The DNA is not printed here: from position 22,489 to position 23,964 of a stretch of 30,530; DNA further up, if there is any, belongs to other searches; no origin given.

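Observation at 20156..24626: Orphan ACP / ketosynthase / dead-KS (CLF-like) cassette bracketed by MarR and TetR regulators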

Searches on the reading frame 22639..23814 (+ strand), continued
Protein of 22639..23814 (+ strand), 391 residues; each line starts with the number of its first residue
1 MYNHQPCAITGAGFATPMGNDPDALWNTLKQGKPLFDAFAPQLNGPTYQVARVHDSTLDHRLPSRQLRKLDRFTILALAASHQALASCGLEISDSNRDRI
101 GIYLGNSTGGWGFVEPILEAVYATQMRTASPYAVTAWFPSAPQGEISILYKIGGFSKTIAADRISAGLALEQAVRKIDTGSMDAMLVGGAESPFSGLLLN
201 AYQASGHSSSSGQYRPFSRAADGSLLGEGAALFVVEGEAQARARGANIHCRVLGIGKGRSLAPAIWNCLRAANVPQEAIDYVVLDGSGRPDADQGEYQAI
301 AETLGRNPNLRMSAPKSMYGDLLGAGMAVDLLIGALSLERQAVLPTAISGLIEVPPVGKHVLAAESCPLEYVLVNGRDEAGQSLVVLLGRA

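Call 46: find_encoding_contigs(protein=P0012, flank=10000, max_places=1)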
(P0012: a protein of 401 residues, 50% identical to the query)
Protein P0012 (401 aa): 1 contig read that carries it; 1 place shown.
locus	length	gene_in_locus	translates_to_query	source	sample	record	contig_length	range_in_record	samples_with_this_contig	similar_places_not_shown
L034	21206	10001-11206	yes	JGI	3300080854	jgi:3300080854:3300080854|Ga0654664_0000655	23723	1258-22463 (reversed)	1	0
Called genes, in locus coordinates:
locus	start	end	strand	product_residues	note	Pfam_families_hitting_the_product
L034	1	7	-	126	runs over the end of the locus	PF00903:Glyoxalase (weak), PF12681:Glyoxalase_2 (weak)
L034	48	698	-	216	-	PF00702:Hydrolase, PF13419:HAD_2 (weak)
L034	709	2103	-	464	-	PF00438:S-AdoMet_synt_N, PF02772:S-AdoMet_synt_M, PF02773:S-AdoMet_synt_C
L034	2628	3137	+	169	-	PF22381:Staph_reg_Sar_Rot (weak), PF12802:MarR_2 (weak), PF01047:MarR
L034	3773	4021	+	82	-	PF00550:PP-binding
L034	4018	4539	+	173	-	PF10604:Polyketide_cyc2 (weak), PF03364:Polyketide_cyc (weak)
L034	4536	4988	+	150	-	PF10604:Polyketide_cyc2 (weak), PF03364:Polyketide_cyc (weak)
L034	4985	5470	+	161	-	-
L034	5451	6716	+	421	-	PF00890:FAD_binding_2 (faint), PF01266:DAO (weak), PF01494:FAD_binding_3, PF01946:Thi4 (weak), PF03486:HI0933_like (faint), PF04820:Trp_halogenase (faint), PF12831:FAD_oxidored, PF13450:NAD_binding_8 (weak), +1 more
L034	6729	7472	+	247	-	PF09365:DUF2461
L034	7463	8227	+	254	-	PF04199:Cyclase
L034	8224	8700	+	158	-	-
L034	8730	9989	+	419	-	PF00109:ketoacyl-synt, PF02801:Ketoacyl-synt_C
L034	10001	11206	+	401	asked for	PF00109:ketoacyl-synt, PF02801:Ketoacyl-synt_C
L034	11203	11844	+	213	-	PF02798:GST_N, PF13417:GST_N_3, PF13409:GST_N_2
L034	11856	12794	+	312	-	PF13409:GST_N_2, PF00043:GST_C (weak), PF13410:GST_C_2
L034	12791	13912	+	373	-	PF25881:HH_YBHG, PF25876:HH_MFP_RND (weak)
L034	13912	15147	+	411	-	PF02687:FtsX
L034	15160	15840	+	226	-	PF02463:SMC_N (weak), PF00005:ABC_tran, PF13304:AAA_21 (faint)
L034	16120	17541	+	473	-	PF04055:Radical_SAM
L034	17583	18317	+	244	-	PF10568:Tom37 (weak), PF13409:GST_N_2, PF13417:GST_N_3, PF17172:GST_N_4, PF00043:GST_C (weak), PF13410:GST_C_2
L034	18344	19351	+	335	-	PF08100:Dimerisation, PF08242:Methyltransf_12 (faint), PF00891:Methyltransf_2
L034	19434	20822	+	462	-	PF00067:p450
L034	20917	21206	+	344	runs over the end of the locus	PF00698:Acyl_transf_1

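Call 47: find_encoding_contigs(protein=P0019, flank=10000, max_places=1)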
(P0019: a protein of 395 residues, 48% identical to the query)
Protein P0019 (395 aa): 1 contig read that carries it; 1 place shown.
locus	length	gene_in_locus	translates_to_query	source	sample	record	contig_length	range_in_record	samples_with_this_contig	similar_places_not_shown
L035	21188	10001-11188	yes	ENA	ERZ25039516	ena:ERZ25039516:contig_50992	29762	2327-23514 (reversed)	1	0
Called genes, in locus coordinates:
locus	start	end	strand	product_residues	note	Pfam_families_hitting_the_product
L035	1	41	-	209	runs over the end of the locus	PF08305:NPCBM (weak)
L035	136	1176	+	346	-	PF00069:Pkinase, PF07714:PK_Tyr_Ser-Thr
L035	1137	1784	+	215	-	PF08305:NPCBM (weak)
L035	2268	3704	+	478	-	PF04055:Radical_SAM, PF06969:HemN_C (weak)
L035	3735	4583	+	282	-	-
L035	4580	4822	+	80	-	PF00550:PP-binding (weak)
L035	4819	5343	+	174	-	-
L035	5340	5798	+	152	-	PF10604:Polyketide_cyc2, PF03364:Polyketide_cyc (weak)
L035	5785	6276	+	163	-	-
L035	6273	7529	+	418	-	PF00890:FAD_binding_2 (faint), PF01266:DAO (weak), PF01494:FAD_binding_3, PF01946:Thi4 (faint), PF04820:Trp_halogenase (faint), PF05834:Lycopene_cycl, PF13450:NAD_binding_8 (weak)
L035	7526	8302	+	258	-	PF04199:Cyclase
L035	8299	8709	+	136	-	PF10604:Polyketide_cyc2 (weak)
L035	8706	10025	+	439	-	PF00109:ketoacyl-synt, PF02801:Ketoacyl-synt_C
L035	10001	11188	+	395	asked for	PF00109:ketoacyl-synt, PF02801:Ketoacyl-synt_C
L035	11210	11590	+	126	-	PF03795:YCII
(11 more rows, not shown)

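Call 51: search_solved_structures(query=A1, max_evalue=1e-15, show_alignments=0)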
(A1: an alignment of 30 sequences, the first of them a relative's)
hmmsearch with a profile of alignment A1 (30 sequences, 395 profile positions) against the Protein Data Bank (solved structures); distinct sequences matched with E-value up to 1e-15: 105 (the best 60 are shown).
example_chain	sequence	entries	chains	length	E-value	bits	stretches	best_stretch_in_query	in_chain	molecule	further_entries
3o04_A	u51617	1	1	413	3.2e-68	233.6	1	3-391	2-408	beta-keto-acyl carrier protein synthase II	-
5sxo_A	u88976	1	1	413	3.4e-68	233.5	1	3-391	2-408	3-oxoacyl-[acyl-carrier-protein] synthase 2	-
4ls5_A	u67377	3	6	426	4.4e-68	233.2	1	2-393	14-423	3-oxoacyl-[acyl-carrier-protein] synthase 2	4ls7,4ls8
4ls6_A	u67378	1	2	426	7.6e-68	232.4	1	2-393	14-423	3-oxoacyl-[acyl-carrier-protein] synthase 2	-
2gqd_A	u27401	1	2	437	1.2e-65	225.2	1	1-393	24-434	3-oxoacyl-[acyl-carrier-protein] synthase 2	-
9lpl_A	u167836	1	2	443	2.9e-62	214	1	1-350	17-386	3-oxoacyl-[acyl-carrier-protein] synthase 2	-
2gfv_A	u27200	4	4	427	5e-62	213.2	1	3-350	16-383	3-oxoacyl-[acyl-carrier-protein] synthase 2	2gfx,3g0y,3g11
3hnz_A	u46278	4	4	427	7.3e-62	212.7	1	3-350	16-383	3-oxoacyl-[acyl-carrier-protein] synthase 2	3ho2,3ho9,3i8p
6okg_A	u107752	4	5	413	1.1e-61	212.1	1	3-350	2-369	3-oxoacyl-[acyl-carrier-protein] synthase 2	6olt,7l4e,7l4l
2gfw_A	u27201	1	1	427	1.8e-61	211.4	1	3-350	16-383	3-oxoacyl-[acyl-carrier-protein] synthase 2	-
1b3n_A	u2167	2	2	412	2.3e-61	211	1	4-350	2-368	PROTEIN (KETOACYL ACYL CARRIER PROTEIN SYNTHASE 2) | BETA-KETOACYL ACP SYNTHASE II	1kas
2gfy_A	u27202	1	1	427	1.4e-60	208.5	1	3-350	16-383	3-oxoacyl-[acyl-carrier-protein] synthase 2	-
4r8e_A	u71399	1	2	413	4.5e-60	206.8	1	3-353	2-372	3-oxoacyl-[acyl-carrier-protein] synthase 2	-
1tqy_B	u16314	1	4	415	6e-58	199.8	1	4-391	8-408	Actinorhodin polyketide putative beta-ketoacyl synthase 2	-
4jrh_A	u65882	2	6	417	1e-57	199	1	2-352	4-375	3-oxoacyl-[acyl-carrier-protein] synthase 2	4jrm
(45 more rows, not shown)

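Call 52: search_solved_structures(query=L004:8742-10004:+, max_evalue=1e-60, show_alignments=2)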
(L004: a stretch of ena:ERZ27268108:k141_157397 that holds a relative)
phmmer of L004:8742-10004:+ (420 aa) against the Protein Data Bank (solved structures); distinct sequences matched with E-value up to 1e-60: 33.
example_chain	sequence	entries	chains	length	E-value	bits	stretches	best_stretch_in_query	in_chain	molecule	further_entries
6smo_B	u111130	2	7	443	8.8e-94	317.9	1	3-415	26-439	PKS_KS domain-containing protein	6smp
1tqy_A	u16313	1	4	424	2.3e-87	296.8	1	3-414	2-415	Actinorhodin polyketide putative beta-ketoacyl synthase 1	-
4ls5_A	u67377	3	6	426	2.3e-82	280.3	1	1-413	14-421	3-oxoacyl-[acyl-carrier-protein] synthase 2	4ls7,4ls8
4ls6_A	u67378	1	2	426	8e-82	278.6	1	1-413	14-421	3-oxoacyl-[acyl-carrier-protein] synthase 2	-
1j3n_A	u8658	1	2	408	1.9e-80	274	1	4-412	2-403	3-oxoacyl-(acyl-carrier protein) synthase II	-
1e5m_A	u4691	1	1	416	1.9e-79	270.8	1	2-408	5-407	BETA KETOACYL ACYL CARRIER PROTEIN SYNTHASE II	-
8qm1_A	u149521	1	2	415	2.3e-76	260.6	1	1-417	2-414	3-oxoacyl-[acyl-carrier-protein] synthase 2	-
4b7v_A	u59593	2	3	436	2.7e-76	260.3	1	1-417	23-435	3-OXOACYL-[ACYL-CARRIER-PROTEIN] SYNTHASE 2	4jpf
8cn8_A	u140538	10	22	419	4.4e-75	256.4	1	1-417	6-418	3-oxoacyl-[acyl-carrier-protein] synthase 2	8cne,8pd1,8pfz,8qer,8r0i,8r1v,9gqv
4qav_A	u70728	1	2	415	4.4e-75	256.4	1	1-416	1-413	3-oxoacyl-[acyl-carrier-protein] synthase 2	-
5sxo_A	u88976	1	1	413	5.1e-75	256.1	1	1-412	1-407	3-oxoacyl-[acyl-carrier-protein] synthase 2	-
4jb6_A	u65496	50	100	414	1e-74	255.2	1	1-417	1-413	3-oxoacyl-[acyl-carrier-protein] synthase 2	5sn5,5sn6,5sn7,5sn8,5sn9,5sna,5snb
8cou_A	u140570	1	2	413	1.6e-74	254.5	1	1-416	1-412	3-oxoacyl-[acyl-carrier-protein] synthase 2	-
3o04_A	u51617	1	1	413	1.9e-74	254.3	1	1-412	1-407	beta-keto-acyl carrier protein synthase II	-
8pj0_A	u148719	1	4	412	2.2e-74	254.1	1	3-416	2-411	3-oxoacyl-[acyl-carrier-protein] synthase 2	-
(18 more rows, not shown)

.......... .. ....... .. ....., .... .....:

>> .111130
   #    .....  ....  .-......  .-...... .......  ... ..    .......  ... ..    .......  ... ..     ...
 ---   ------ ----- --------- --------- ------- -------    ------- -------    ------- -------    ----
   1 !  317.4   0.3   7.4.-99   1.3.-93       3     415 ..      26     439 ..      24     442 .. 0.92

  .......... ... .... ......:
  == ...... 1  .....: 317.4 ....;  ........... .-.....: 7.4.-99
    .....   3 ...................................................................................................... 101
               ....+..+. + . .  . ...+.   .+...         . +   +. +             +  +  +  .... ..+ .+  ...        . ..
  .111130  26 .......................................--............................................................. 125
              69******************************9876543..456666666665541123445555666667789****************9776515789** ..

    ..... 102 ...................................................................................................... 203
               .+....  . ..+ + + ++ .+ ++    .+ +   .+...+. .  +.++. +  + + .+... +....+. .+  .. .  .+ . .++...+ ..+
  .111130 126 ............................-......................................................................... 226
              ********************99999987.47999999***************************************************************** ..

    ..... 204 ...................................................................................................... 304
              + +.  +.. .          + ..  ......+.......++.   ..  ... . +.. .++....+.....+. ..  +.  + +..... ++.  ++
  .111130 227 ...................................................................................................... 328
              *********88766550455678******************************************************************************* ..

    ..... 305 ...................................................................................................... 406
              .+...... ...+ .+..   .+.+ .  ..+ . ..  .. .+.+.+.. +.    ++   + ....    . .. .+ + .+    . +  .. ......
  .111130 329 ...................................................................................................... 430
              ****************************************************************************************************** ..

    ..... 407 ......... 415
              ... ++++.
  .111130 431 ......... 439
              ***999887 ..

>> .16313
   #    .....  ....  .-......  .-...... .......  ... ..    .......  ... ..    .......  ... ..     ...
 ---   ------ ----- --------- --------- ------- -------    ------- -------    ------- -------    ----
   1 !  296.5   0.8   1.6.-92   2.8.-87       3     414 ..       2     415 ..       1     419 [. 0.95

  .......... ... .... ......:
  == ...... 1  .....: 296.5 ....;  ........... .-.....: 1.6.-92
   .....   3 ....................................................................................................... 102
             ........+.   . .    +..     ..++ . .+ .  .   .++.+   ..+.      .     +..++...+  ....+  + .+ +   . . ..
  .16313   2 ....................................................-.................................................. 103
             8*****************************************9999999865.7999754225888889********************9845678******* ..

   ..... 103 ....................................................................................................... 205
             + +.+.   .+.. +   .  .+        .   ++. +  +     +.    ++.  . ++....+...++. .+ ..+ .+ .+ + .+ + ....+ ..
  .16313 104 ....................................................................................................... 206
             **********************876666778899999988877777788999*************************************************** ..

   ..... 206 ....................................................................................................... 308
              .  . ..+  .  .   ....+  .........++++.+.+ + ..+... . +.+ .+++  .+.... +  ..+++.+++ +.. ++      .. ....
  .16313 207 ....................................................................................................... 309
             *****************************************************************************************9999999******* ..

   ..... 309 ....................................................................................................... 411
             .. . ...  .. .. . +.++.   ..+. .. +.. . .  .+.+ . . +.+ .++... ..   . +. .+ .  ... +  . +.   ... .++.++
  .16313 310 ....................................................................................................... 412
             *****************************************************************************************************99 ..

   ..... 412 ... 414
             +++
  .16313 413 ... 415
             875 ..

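Call 58: search_solved_structures(query=L024:5401-6648:+, max_evalue=1e-20, show_alignments=1)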
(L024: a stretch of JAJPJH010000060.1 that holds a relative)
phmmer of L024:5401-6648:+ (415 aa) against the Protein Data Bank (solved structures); distinct sequences matched with E-value up to 1e-20: 73 (the best 60 are shown).
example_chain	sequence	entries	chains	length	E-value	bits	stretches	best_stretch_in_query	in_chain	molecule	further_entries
4ls6_A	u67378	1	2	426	6.7e-80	272.1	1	4-414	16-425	3-oxoacyl-[acyl-carrier-protein] synthase 2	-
4ls5_A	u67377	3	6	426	4.6e-79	269.4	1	4-414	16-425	3-oxoacyl-[acyl-carrier-protein] synthase 2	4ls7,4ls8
2gqd_A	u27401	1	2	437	3e-78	266.7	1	1-413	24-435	3-oxoacyl-[acyl-carrier-protein] synthase 2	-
5sxo_A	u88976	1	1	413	1.9e-74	254.2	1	4-411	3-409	3-oxoacyl-[acyl-carrier-protein] synthase 2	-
3o04_A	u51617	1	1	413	2.5e-74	253.8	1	4-411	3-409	beta-keto-acyl carrier protein synthase II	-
9lpl_A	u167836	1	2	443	5.8e-68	232.8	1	3-412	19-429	3-oxoacyl-[acyl-carrier-protein] synthase 2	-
2gfv_A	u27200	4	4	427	1e-67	232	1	4-412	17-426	3-oxoacyl-[acyl-carrier-protein] synthase 2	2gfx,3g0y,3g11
4jb6_A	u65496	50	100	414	1e-67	232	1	4-413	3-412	3-oxoacyl-[acyl-carrier-protein] synthase 2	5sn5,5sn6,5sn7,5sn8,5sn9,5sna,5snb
8cou_A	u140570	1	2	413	1.4e-67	231.6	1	4-411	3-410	3-oxoacyl-[acyl-carrier-protein] synthase 2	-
7oc0_A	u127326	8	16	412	1.7e-67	231.2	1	4-411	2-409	3-oxoacyl-[acyl-carrier-protein] synthase 2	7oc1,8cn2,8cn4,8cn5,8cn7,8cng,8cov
8cn8_A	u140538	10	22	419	2e-67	231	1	4-413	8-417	3-oxoacyl-[acyl-carrier-protein] synthase 2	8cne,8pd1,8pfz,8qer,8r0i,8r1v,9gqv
3hnz_A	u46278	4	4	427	2.1e-67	231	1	4-412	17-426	3-oxoacyl-[acyl-carrier-protein] synthase 2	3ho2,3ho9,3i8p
6okg_A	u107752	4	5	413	2.5e-67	230.7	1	4-412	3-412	3-oxoacyl-[acyl-carrier-protein] synthase 2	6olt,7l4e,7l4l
8qm1_A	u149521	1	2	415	3e-67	230.5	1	4-413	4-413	3-oxoacyl-[acyl-carrier-protein] synthase 2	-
2gfw_A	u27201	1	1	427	3.1e-67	230.4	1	4-412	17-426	3-oxoacyl-[acyl-carrier-protein] synthase 2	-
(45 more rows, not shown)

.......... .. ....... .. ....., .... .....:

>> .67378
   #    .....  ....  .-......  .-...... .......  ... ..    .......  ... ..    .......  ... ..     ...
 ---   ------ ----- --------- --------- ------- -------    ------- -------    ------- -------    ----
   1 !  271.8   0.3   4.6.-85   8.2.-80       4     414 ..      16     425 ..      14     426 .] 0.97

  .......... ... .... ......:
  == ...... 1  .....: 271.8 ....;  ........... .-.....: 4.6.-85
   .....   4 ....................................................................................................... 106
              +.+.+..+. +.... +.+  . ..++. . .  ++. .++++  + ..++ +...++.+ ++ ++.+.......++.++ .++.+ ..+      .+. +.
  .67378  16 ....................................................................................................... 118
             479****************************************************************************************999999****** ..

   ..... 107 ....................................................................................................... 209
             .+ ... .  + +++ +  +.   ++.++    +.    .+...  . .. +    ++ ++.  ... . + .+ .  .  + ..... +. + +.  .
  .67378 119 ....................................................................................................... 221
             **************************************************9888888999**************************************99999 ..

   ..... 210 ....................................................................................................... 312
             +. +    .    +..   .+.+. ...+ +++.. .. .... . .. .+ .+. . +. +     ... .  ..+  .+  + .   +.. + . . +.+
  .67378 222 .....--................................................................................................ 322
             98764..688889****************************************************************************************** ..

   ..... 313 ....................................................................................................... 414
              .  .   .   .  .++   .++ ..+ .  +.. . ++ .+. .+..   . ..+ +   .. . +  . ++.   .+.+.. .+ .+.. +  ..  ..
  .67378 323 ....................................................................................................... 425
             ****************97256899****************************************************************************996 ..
